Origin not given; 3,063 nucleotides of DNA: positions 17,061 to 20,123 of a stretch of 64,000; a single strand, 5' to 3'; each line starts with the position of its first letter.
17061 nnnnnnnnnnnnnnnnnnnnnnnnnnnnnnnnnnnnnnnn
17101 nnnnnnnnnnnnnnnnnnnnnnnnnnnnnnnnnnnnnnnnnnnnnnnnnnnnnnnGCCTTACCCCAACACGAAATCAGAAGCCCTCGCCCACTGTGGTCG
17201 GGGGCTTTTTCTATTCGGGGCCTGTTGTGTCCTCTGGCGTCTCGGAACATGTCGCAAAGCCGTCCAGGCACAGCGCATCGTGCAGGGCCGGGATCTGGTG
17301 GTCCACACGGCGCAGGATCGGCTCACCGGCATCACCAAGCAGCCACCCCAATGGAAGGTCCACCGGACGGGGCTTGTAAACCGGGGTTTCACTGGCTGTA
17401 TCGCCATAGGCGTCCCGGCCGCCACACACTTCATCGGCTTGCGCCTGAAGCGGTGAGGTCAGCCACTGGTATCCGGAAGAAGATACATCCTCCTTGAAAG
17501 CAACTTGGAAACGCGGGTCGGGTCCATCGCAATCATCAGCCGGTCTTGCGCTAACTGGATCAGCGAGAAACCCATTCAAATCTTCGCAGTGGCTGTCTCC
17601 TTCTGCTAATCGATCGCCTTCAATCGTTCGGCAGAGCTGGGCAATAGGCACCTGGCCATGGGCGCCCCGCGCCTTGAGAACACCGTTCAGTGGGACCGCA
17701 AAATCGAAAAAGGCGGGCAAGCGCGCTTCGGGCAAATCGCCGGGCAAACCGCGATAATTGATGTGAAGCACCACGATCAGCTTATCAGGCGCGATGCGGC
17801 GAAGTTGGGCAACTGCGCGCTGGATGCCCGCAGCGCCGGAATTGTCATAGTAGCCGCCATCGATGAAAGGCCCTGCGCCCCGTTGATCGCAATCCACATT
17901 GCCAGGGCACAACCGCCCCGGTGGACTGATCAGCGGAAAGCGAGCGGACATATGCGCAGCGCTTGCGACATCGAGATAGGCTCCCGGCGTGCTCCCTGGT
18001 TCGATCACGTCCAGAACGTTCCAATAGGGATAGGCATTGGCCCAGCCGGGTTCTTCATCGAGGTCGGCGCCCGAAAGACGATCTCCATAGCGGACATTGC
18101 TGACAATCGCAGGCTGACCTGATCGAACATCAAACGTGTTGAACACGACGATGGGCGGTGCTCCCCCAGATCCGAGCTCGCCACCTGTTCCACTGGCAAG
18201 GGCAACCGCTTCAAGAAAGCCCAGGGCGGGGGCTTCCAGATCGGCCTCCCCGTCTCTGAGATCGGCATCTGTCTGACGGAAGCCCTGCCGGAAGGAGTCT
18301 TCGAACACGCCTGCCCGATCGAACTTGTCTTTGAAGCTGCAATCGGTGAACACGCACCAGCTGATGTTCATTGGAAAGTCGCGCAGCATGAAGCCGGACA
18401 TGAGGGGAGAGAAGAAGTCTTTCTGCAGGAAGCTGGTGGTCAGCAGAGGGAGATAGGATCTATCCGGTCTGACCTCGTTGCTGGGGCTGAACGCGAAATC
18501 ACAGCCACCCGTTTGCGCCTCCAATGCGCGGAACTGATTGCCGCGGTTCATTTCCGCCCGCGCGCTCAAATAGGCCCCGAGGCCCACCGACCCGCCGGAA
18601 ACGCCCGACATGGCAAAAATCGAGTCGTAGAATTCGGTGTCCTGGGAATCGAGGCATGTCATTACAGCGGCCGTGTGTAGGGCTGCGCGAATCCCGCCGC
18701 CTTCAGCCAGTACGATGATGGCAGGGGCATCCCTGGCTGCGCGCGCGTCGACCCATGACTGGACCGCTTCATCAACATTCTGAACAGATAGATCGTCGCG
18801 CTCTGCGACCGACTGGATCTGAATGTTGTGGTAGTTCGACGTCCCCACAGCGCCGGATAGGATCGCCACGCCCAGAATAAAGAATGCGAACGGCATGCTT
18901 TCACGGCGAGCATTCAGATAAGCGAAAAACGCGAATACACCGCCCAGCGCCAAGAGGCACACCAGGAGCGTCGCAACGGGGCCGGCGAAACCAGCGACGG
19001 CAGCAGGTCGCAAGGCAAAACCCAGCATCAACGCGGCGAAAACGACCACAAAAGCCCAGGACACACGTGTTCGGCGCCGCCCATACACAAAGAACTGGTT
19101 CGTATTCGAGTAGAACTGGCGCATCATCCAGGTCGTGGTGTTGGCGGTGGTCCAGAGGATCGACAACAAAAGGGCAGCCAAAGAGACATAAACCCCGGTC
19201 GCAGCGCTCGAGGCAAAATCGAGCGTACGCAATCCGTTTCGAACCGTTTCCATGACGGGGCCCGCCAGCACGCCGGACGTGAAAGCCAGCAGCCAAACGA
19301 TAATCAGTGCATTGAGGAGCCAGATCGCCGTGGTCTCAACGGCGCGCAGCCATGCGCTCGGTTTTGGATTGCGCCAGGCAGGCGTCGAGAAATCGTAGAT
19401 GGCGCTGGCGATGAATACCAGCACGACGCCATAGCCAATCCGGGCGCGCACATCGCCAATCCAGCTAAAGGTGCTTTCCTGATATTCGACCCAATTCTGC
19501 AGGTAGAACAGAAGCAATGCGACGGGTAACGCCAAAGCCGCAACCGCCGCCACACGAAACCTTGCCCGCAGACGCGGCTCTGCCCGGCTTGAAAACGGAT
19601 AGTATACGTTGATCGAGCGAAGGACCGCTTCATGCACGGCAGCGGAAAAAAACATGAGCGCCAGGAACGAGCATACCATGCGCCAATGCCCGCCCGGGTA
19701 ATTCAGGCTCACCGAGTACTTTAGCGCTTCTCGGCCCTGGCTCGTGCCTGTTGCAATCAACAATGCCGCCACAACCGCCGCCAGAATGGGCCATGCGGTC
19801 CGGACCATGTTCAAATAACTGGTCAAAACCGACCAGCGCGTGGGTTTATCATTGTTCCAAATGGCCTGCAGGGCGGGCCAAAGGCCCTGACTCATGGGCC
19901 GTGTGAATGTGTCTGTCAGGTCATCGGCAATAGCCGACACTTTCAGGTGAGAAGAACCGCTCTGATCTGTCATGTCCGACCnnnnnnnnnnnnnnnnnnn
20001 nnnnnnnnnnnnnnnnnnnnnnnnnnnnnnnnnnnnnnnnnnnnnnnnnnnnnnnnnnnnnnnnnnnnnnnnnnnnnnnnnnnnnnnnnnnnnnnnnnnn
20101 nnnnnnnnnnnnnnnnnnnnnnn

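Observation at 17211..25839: Five-gene operon of mostly unknown proteins ending in a macro-domain protein and a polytopic patatin lipase: candidate undescribed membrane/envelope-targeting system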

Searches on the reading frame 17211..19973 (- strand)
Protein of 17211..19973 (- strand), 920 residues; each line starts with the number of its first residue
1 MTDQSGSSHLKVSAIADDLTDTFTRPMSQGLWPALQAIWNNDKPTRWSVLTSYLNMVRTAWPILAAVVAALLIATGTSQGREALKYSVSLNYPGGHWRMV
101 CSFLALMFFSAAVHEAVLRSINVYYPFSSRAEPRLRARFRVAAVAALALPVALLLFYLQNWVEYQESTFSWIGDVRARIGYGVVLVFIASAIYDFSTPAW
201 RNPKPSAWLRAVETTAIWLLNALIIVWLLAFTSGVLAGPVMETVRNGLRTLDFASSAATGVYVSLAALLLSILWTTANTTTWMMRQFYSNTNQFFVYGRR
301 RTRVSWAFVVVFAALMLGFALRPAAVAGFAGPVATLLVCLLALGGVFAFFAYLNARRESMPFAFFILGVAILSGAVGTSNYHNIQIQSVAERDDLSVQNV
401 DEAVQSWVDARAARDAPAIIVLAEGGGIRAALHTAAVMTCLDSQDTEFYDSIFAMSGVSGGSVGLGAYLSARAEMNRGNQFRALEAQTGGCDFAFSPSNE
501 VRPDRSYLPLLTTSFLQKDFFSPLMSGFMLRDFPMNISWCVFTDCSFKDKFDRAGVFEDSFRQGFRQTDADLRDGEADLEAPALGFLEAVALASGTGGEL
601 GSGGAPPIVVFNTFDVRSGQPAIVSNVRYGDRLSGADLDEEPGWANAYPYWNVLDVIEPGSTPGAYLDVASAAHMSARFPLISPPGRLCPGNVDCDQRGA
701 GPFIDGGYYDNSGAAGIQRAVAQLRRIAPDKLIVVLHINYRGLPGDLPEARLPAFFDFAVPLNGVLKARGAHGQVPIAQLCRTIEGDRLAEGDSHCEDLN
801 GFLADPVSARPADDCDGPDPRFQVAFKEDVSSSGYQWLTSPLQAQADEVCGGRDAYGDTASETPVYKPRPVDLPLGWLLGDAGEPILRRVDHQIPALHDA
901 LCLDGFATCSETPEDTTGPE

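Call 8: search_protein_families(library=pfam, proteins=[window:17211-19973:-], max_evalue=1)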
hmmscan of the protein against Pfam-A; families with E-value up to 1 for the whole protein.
window:17211-19973:- (920 aa): 0 families

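Call 9: search_protein_families(library=padloc, proteins=[window:17211-19973:-], max_evalue=1)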
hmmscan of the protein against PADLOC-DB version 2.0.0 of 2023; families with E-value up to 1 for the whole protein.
window:17211-19973:- (920 aa): 0 families

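Call 10: search_protein_families(library=ncbifam, proteins=[window:17211-19973:-], max_evalue=1)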
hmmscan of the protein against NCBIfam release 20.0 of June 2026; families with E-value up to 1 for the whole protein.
window:17211-19973:- (920 aa): 0 families

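Call 15: search_solved_structures(query=window:17211-19973:-, max_evalue=10, show_alignments=2)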
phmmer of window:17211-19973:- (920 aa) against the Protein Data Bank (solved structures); distinct sequences matched with E-value up to 10: 1.
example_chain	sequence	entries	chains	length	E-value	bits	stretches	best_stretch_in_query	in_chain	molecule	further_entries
5y05_A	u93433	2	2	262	0.45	11.4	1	389-483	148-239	msmeg_4306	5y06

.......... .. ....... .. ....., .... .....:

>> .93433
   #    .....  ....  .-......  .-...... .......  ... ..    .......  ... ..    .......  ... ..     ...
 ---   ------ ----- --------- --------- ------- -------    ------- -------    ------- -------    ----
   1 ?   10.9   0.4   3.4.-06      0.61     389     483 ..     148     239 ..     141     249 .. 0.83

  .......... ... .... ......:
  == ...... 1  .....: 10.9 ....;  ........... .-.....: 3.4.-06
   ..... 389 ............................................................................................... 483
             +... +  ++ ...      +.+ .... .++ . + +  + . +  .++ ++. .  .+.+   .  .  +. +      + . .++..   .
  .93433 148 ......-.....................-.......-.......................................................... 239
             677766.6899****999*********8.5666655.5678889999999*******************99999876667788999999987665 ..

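Call 30: find_homologous_proteins(query=window:17211-19973:-)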
Query window:17211-19973:- (920 aa): 94 proteins with E <= 0.001 among 8000 candidates.
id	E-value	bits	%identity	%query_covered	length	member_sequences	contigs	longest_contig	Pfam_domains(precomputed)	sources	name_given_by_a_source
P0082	0.0e+0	2061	98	100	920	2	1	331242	-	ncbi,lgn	ncbi:MAG: hypothetical protein AAFX86_01305 [Pseudomonadota bacterium]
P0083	7.8e-281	952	54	94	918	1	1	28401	-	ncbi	ncbi:MAG: hypothetical protein AAF829_03500 [Pseudomonadota bacterium]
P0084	1.2e-249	849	49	97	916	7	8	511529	-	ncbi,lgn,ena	-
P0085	2.9e-248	844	48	97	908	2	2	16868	-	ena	-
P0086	9.5e-109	383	32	93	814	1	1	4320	PF01734.28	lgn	-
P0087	2.5e-108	381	33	94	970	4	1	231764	PF01734.28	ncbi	-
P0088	2.0e-107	378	32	95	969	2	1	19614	PF01734.28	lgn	-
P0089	6.5e-106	373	33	94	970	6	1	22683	PF01734.28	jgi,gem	-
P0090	4.5e-105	371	32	97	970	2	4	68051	-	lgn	-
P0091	1.1e-96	343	30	93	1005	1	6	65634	-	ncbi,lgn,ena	-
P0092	5.5e-23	99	26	66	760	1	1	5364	PF01734.28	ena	-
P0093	2.4e-21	93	27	52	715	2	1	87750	-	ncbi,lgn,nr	ncbi:MAG: hypothetical protein HYX37_01115 [Rhizobiales bacterium]|nr:hypothetical protein [Hyphomic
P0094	3.0e-19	86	30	39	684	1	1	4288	-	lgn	-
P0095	4.1e-18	83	27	51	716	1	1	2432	PF01734.28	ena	-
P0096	8.6e-16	75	28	46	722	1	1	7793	PF01734.28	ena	-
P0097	3.1e-15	73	26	63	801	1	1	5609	PF01734.28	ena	-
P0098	1.3e-14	71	30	42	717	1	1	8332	PF01734.28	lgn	-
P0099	2.2e-14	70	28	43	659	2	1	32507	PF01734.28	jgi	-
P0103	5.4e-13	66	26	46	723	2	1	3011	PF01734.28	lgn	-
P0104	1.4e-12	64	24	46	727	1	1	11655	PF01734.28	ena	-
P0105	1.5e-12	64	24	46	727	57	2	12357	PF01734.28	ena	-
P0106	1.5e-12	64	24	46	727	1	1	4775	PF01734.28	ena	-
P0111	5.1e-12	63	25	44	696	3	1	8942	PF01734.28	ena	-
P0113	9.5e-12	62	25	44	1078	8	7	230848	PF01734.28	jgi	-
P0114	1.1e-11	61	25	39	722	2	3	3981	PF01734.28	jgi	jgi:predicted acylesterase/phospholipase RssA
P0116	1.5e-11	61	28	44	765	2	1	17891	PF01734.28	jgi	jgi:hypothetical protein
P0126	1.9e-10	57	28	34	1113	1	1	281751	PF01734.28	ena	-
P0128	2.7e-10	57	26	46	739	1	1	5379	PF01734.28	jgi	jgi:hypothetical protein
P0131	5.7e-10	56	26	46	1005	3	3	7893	PF01734.28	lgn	-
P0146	2.1e-8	51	25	49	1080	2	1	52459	PF01734.28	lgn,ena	-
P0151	8.2e-8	49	24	51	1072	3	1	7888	PF01734.28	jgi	jgi:hypothetical protein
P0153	9.6e-8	48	27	40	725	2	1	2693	PF01734.28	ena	-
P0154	1.2e-7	48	25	46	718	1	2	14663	PF01734.28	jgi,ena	-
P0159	2.6e-7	47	26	40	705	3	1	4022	PF01734.28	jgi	jgi:Patatin-like phospholipase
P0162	1.0e-6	45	25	39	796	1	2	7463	PF01734.28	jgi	jgi:Patatin-like phospholipase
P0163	1.6e-6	44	25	55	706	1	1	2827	PF01734.28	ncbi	ncbi:MAG: hypothetical protein ABW110_02060, partial [Steroidobacteraceae bacterium]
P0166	1.6e-5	41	26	42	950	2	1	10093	PF01734.28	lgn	-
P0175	3.3e-4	37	27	32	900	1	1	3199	PF01734.28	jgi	jgi:hypothetical protein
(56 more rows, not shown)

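Call 68: find_encoding_contigs(protein=P0093, flank=6000, max_places=1)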
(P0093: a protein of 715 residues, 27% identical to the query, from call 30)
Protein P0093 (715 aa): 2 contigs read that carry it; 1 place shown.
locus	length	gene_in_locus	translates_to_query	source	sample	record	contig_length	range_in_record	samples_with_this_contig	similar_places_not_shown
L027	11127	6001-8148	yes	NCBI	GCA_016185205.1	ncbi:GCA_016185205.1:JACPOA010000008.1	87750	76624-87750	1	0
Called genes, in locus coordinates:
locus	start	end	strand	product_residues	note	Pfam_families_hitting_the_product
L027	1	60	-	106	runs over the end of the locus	-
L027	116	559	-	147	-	-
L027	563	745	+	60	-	-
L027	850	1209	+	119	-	-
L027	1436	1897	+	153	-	-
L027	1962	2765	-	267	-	-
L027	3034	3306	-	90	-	-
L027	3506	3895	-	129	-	PF06823:DUF1236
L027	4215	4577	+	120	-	-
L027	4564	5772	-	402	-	PF07690:MFS_1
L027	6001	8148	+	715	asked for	-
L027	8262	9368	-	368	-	PF01926:MMR_HSR1, PF02421:FeoB_N, PF06071:YchF-GTPase_C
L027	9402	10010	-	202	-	PF01195:Pept_tRNA_hydro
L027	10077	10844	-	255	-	-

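Call 69: find_encoding_contigs(protein=P0113, flank=6000, max_places=1)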
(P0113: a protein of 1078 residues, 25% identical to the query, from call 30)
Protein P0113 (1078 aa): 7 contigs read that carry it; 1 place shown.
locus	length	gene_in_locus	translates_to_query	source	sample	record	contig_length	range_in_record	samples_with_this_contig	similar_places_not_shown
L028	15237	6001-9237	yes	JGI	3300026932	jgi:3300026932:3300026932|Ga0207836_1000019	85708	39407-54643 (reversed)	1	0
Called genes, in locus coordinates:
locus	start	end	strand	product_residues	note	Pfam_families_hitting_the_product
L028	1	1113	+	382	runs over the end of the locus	PF00465:Fe-ADH, PF13685:Fe-ADH_2, PF25137:ADH_Fe_C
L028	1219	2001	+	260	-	PF08220:HTH_DeoR, PF08279:HTH_11, PF00455:DeoRC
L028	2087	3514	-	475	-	PF00324:AA_permease, PF13520:AA_permease_2, PF13906:AA_permease_C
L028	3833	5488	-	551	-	PF05838:Glyco_hydro_108, PF09374:PG_binding_3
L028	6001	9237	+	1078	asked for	PF01734:Patatin (faint)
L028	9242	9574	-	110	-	-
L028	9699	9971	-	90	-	PF00196:GerE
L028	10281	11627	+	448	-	PF02447:GntP_permease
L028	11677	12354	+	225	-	PF00392:GntR, PF07729:FCD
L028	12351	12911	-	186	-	PF13207:AAA_17 (faint), PF13238:AAA_18 (weak), PF13671:AAA_33, PF01202:SKI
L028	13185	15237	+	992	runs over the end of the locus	PF07715:Plug, PF00593:TonB_dep_Rec_b-barrel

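Call 87: search_protein_families(library=phrogs, proteins=[window:17211-19973:-], max_evalue=0.1)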
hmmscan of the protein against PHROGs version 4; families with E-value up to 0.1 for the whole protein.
window:17211-19973:- (920 aa): 0 families

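Call 97: search_solved_structures(query=A5, max_evalue=1, show_alignments=1)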
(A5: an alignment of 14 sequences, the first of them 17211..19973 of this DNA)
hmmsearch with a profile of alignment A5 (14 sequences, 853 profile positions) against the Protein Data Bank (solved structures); distinct sequences matched with E-value up to 1: 6.
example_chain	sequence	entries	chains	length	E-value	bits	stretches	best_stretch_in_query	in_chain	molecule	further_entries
2ksd_A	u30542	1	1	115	0.0053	18.2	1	212-286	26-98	Aerobic respiration control sensor protein arcB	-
9lle_O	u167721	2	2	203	0.48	11.7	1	154-227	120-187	De novo designed GPCR exoframe modulator targeting TM1/2/4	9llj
6coy_A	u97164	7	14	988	0.53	11.5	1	86-200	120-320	Chloride channel protein 1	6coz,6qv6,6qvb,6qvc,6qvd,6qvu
9lli_O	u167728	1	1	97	0.82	10.9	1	163-228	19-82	De novo designed GPCR exoframe modulator targeting TM1/2/4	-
9rgn_A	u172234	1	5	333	0.86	10.8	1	121-213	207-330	pH gated chloride channel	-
9rgm_A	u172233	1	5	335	0.94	10.7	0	121-213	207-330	pH gated chloride channel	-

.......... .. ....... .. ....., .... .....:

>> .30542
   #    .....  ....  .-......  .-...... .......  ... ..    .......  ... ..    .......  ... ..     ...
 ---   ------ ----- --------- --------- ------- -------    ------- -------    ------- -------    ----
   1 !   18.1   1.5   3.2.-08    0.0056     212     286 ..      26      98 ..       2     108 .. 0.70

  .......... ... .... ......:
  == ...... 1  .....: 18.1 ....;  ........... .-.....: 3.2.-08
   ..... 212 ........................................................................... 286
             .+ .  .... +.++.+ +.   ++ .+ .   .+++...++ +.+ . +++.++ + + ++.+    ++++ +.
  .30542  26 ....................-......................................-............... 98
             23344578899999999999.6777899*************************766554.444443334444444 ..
